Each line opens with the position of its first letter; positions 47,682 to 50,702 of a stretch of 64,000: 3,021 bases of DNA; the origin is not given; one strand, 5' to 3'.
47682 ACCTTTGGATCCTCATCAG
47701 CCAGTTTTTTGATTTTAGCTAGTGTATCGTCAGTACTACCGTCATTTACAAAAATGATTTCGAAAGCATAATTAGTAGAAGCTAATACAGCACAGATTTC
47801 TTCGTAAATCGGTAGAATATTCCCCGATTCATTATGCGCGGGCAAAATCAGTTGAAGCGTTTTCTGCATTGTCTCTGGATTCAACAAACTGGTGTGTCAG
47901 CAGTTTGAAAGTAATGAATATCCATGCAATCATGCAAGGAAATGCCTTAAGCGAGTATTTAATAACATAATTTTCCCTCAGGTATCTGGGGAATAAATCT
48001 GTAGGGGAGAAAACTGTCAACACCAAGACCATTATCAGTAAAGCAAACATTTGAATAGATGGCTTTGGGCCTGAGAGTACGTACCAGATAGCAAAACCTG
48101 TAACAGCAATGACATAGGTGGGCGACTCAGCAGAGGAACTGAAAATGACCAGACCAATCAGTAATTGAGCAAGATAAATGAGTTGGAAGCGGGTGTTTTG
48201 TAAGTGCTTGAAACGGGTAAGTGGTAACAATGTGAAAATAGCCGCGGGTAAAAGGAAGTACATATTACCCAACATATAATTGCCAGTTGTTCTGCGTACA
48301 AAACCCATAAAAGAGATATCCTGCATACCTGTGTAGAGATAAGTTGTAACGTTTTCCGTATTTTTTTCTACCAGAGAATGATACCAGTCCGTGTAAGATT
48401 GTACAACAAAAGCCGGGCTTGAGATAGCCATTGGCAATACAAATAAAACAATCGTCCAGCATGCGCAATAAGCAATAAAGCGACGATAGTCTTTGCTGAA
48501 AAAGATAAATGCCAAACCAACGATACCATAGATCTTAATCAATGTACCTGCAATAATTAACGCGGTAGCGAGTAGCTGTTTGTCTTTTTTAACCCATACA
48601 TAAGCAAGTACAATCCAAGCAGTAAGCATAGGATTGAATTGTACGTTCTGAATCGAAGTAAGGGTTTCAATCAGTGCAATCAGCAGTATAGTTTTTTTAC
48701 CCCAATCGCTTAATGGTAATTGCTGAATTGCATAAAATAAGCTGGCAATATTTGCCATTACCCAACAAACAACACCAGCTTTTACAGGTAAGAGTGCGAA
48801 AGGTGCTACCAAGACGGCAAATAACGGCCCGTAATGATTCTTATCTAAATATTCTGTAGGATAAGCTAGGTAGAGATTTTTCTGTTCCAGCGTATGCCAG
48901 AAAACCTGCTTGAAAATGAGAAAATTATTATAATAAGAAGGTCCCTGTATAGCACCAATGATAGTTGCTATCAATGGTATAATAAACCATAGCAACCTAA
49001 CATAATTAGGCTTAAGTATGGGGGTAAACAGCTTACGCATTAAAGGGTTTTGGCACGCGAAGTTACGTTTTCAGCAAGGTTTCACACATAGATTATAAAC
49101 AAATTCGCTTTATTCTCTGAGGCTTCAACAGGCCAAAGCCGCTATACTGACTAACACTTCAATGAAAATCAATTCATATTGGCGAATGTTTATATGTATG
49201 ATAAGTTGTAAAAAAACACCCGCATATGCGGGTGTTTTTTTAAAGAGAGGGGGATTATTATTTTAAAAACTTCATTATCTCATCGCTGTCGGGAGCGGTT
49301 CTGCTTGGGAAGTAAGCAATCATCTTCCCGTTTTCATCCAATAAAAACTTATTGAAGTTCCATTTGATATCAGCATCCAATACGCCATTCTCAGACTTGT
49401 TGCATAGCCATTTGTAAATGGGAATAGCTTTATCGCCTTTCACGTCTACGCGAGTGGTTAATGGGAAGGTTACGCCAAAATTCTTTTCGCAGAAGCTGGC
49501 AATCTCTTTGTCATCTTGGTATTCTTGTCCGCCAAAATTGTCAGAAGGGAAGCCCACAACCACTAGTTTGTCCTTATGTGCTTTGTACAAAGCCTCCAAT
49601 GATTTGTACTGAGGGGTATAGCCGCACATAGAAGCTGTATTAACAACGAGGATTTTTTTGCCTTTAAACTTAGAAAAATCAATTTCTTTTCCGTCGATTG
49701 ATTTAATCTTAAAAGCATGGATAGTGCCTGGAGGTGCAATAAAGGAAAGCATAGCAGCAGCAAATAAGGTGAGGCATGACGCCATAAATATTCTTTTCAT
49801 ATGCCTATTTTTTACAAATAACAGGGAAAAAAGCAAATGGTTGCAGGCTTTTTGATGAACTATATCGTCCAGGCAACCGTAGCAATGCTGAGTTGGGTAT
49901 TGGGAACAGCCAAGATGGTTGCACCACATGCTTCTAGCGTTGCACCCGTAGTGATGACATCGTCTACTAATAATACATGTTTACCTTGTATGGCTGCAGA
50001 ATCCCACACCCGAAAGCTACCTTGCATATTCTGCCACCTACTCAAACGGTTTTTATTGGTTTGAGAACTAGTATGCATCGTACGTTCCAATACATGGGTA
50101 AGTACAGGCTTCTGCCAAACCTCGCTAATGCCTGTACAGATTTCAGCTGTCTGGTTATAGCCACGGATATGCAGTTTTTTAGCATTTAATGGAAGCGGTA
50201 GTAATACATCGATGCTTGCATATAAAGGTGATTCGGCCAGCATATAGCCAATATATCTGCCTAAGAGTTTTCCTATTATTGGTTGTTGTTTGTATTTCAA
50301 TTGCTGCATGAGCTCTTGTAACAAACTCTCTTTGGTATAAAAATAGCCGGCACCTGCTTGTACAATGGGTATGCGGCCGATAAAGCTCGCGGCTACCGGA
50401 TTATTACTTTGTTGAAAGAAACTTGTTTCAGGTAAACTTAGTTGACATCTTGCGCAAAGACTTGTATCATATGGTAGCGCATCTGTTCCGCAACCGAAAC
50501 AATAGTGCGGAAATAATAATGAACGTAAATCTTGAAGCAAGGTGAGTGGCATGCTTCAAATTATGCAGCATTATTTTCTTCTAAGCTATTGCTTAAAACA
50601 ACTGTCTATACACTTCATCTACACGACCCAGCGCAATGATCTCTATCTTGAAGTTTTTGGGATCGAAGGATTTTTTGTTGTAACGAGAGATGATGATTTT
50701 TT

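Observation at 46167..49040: GT-C-like membrane protein, GT2 polyprenyl-P sugar synthase and CE4 deacetylase cassette: an Arn/Lgm/Flm-like envelope aminosugar modification module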

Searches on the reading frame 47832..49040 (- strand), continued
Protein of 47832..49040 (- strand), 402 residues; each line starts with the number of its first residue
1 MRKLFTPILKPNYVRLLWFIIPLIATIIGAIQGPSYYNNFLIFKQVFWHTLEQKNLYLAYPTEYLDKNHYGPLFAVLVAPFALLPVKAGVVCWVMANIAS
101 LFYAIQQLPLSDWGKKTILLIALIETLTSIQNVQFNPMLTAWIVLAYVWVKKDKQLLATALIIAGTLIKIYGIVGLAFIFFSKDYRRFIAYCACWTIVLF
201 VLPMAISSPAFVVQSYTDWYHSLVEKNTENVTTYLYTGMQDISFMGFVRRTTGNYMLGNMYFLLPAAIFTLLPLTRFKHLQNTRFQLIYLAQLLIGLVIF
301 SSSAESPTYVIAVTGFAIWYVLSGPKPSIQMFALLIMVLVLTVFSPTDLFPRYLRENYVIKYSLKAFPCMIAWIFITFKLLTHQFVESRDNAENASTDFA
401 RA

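Call 75: search_protein_families(library=ncbifam, proteins=[L092:8871-9965:+, L060:4245-4994:+, L036:8833-9660:+, L055:11496-12533:-, L026:3936-4889:-], max_evalue=0.00001)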
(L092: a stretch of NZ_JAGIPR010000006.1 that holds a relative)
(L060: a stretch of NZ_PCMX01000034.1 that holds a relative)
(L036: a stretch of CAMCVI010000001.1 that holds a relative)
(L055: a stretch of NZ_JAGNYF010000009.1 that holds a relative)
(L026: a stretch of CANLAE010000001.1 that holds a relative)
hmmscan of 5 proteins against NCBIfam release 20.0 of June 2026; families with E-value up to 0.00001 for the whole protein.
L092:8871-9965:+ (365 aa): 21 families
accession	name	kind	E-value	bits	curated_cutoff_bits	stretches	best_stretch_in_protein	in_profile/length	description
TIGR02149.1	glgA_Coryne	subfamily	7.6e-25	87.8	302.4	1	88-365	96-391/391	glycogen synthase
TIGR04047.1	MSMEG_0565_glyc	hypoth_equivalog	6.4e-21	74.9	259.85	1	121-362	123-372/373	MSMEG_0565 family glycosyltransferase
TIGR04157.1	glyco_rSAM_CFB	subfamily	3.4e-19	69.1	400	1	132-361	164-406/406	TIGR04157 family glycosyltransferase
NF050063.1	ProtGlycPglJ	equivalog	3.8e-19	69.1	500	1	136-359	143-361/363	N-acetylgalactosamine-N,N'-diacetylbacillosaminyl-diphospho-undecaprenol 4-alpha-N-acetylgalactosaminyltransferase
NF047684.1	TeichurnBiosyTuaC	equivalog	6.1e-18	64.9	550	1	103-365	135-390/391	teichuronic acid biosynthesis protein TuaC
TIGR03999.1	thiol_BshA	equivalog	3.2e-17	62.5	273.7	1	138-364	145-373/375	N-acetyl-alpha-D-glucosaminyl L-malate synthase BshA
NF038295.1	EPS_HpsP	equivalog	5.9e-17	61.7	550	1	182-365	194-388/388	hormogonium polysaccharide biosynthesis glycosyltransferase HpsP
NF053513.1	Gtran_IagA_BgsA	equivalog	4.7e-16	58.7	460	1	135-364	103-331/333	LTA glycolipid anchor biosynthesis glycosyltransferase, IagA/BgsA family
NF046085.1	XrtY_assoc_Gly1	equivalog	6.3e-15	54.9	400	1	140-365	163-385/387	XrtY-associated glycosyltransferase XYAG1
TIGR03449.1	mycothiol_MshA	equivalog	7.1e-15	54.8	462.5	1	136-364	163-403/406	D-inositol-3-phosphate glycosyltransferase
NF041010.1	glycosy_Agl16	equivalog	1.8e-14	53.4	575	1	101-363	105-350/352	glycosylation protein Agl16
TIGR03088.1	stp2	hypoth_equivalog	2.4e-14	53.2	409.05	1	137-364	136-373/374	TIGR03088 family PEP-CTERM/XrtA system glycosyltransferase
NF049987.1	DaglGlyslTfaseDgs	equivalog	1.4e-13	50.5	500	1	125-365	89-328/332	processive diacylglycerol alpha-glucosyltransferase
NF041876.1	EPS_EpsE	equivalog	1.6e-11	44.1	400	1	144-355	168-387/389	exopolysaccharide biosynthesis GT4 family glycosyltransferase EpsE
NF038255.1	exopoly_VpsD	equivalog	1.1e-10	41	300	1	68-365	88-380/381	VpsD family glycosyltransferase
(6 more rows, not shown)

L060:4245-4994:+ (250 aa): 5 families
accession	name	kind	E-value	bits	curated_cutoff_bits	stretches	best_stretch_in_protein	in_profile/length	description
TIGR04283.1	glyco_like_mftF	equivalog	2.4e-13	50.2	182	1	3-104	1-105/221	TIGR04283 family arsenosugar biosynthesis glycosyltransferase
TIGR04195.1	S_glycosyl_SunS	equivalog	1.5e-11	43.8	350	1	3-94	59-153/421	SunS family peptide S-glycosyltransferase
TIGR04182.1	glyco_TIGR04182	equivalog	6.2e-10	38.9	325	1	3-86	2-87/293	S-layer glycoprotein N-glycosyltransferase AglJ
NF041391.1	DPhHxTase_Halo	equivalog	3.2e-06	26.3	375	1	9-93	3-90/213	dolichyl-phosphate hexose transferase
NF010496.0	PRK13915.1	equivalog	5.9e-06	25.6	262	1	2-54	32-91/307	glucosyl-3-phosphoglycerate synthase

L036:8833-9660:+ (276 aa): 13 families
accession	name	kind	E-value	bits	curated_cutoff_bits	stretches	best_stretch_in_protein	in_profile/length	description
NF041875.1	EPS_EpsD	equivalog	1.5e-20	73.9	370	1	4-111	1-106/325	exopolysaccharide biosynthesis glycosyltransferase EpsD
NF047683.1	TeichurnBiosyTuaG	equivalog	1.8e-13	50.7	400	1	3-112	7-114/252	teichuronic acid biosynthesis protein TuaG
NF007482.0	PRK10073.1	equivalog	2.5e-12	46.4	423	1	3-94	7-95/334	glycosyltransferase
NF050050.1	ProtGlycPglI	equivalog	4.5e-12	45.9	500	1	1-138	1-139/306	GalNAc(5)-diNAcBac-PP-undecaprenol beta-1,3-glucosyltransferase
NF053739.1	GlytfEpsEBac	equivalog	7e-11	41.6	450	1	4-97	3-95/265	glycosyltransferase EpsE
TIGR03937.1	PgaC_IcaA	equivalog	1.2e-10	41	422.3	1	2-111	45-152/407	poly-beta-1,6-N-acetyl-D-glucosamine synthase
NF038302.1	EPS_HpsE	equivalog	1.6e-10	40.5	300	1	4-109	3-111/307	hormogonium polysaccharide biosynthesis glycosyltransferase HpsE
TIGR03111.1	glyc2_xrt_Gpos1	hypoth_equivalog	1.6e-07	30.5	363.95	1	3-102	50-149/439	TIGR03111 family XrtG-associated glycosyltransferase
TIGR04283.1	glyco_like_mftF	equivalog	3.9e-07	29.9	182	1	4-122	1-109/221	TIGR04283 family arsenosugar biosynthesis glycosyltransferase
TIGR04440.1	glyco_TIGR04440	domain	1.3e-06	28.3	70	1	4-110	2-107/215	TIGR00180 family glycosyltransferase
NF038299.1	EPS_HpsN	equivalog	1.4e-06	27.5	425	1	3-110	2-107/317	hormogonium polysaccharide biosynthesis glycosyltransferase HpsN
TIGR04017.1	WcaA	equivalog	3.4e-06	26.9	495.75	1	3-128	6-127/279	colanic acid biosynthesis glycosyltransferase WcaA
NF007453.0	PRK10018.1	equivalog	3.9e-06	26.7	382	1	3-127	7-127/280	colanic acid biosynthesis glycosyltransferase WcaA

L055:11496-12533:- (346 aa): 6 families
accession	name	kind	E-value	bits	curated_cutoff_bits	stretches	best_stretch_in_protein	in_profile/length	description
TIGR02201.1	heptsyl_trn_III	equivalog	5.2e-22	78.3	170.2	1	2-312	1-310/344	putative lipopolysaccharide heptosyltransferase III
TIGR02193.1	heptsyl_trn_I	equivalog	3.7e-21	75.7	185.3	1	2-287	1-283/320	lipopolysaccharide heptosyltransferase I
NF007742.0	PRK10422.1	equivalog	9.7e-19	67.4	467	1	2-311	7-311/352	lipopolysaccharide core heptosyltransferase RfaQ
TIGR02195.1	heptsyl_trn_II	equivalog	1.7e-13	50.4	134.6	1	2-288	1-285/339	lipopolysaccharide heptosyltransferase II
NF008162.0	PRK10916.1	equivalog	1e-07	31.5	569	1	1-288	1-290/348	ADP-heptose--LPS heptosyltransferase RfaF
NF008204.0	PRK10964.1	equivalog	6.3e-07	28.8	437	1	1-287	1-281/322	lipopolysaccharide heptosyltransferase RfaC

L026:3936-4889:- (318 aa): 19 families
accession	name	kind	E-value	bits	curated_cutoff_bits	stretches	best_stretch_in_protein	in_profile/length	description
NF047683.1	TeichurnBiosyTuaG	equivalog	2.3e-24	86.4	400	1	14-161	4-152/252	teichuronic acid biosynthesis protein TuaG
NF007482.0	PRK10073.1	equivalog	6.4e-23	81.3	423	1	14-141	4-132/334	glycosyltransferase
NF053739.1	GlytfEpsEBac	equivalog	5.1e-21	74.8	450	1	16-142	1-131/265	glycosyltransferase EpsE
TIGR03937.1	PgaC_IcaA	equivalog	1.2e-17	64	422.3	1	11-122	40-151/407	poly-beta-1,6-N-acetyl-D-glucosamine synthase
NF050050.1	ProtGlycPglI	equivalog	1.8e-15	57.1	500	1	16-143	2-134/306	GalNAc(5)-diNAcBac-PP-undecaprenol beta-1,3-glucosyltransferase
TIGR03111.1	glyc2_xrt_Gpos1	hypoth_equivalog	1.2e-14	53.9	363.95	1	5-152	38-187/439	TIGR03111 family XrtG-associated glycosyltransferase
NF038302.1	EPS_HpsE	equivalog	1.2e-12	47.4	300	1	18-112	3-102/307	hormogonium polysaccharide biosynthesis glycosyltransferase HpsE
NF041394.1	GtaseAglG_Halo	equivalog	9.9e-12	44.7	440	1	18-125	3-111/304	glucosyl-dolichyl phosphate glucuronosyltransferase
NF041875.1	EPS_EpsD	equivalog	3.3e-11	43.2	370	1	18-111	1-94/325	exopolysaccharide biosynthesis glycosyltransferase EpsD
NF007453.0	PRK10018.1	equivalog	1.2e-10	41.5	382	1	14-120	4-110/280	colanic acid biosynthesis glycosyltransferase WcaA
TIGR04017.1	WcaA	equivalog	1.7e-10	41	495.75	1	14-122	3-111/279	colanic acid biosynthesis glycosyltransferase WcaA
TIGR03469.1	HpnB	hypoth_equivalog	9.7e-10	38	379.25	1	11-72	39-101/386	hopene-associated glycosyltransferase HpnB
TIGR03965.1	mycofact_glyco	equivalog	2.6e-09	36.5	280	1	5-127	63-185/467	mycofactocin biosynthesis glycosyltransferase MftF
TIGR04283.1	glyco_like_mftF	equivalog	3.1e-08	33.5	182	1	18-98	1-74/221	TIGR04283 family arsenosugar biosynthesis glycosyltransferase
NF038299.1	EPS_HpsN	equivalog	4.7e-08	32.4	425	1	16-106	1-91/317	hormogonium polysaccharide biosynthesis glycosyltransferase HpsN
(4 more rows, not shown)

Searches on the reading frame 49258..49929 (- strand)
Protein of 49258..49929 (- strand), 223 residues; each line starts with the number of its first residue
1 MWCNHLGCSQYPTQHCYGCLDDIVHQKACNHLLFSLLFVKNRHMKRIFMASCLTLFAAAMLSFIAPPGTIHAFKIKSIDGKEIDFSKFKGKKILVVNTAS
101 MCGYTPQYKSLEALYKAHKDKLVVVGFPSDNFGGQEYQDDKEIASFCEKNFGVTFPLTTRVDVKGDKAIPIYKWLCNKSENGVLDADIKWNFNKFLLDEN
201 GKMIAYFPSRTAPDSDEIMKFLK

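Call 3: search_protein_families(library=pfam, proteins=[window:49258-49929:-], max_evalue=0.01)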
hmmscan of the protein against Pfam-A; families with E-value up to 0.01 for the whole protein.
window:49258-49929:- (223 aa): 3 families
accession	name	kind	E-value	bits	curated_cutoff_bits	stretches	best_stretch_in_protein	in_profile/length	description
PF00255.25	GSHPx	-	1.3e-33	115.3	27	1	70-175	1-107/108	Glutathione peroxidase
PF08534.16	Redoxin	-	8.8e-06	26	26.6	1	72-158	8-91/148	Redoxin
PF00578.27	AhpC-TSA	-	0.0014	19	26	1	72-157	7-86/124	AhpC/TSA family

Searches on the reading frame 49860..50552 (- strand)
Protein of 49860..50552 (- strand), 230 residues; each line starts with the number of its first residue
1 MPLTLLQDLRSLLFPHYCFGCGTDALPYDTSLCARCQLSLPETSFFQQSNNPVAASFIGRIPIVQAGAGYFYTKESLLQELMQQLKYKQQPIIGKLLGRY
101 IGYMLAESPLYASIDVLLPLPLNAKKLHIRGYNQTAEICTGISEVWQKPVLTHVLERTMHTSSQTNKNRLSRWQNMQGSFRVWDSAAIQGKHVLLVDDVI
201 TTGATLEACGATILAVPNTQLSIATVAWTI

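Call 3: search_protein_families(library=pfam, proteins=[window:49860-50552:-], max_evalue=0.01)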
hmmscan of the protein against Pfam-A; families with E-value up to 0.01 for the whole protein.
window:49860-50552:- (230 aa): 2 families
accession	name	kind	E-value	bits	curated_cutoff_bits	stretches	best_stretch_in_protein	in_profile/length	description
PF00156.33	Pribosyltran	-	2.8e-06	27.2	26.3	1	174-216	79-113/158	Phosphoribosyl transferase domain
PF18912.6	DZR_2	-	0.00045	20.4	27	1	11-40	3-31/56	Double zinc ribbon domain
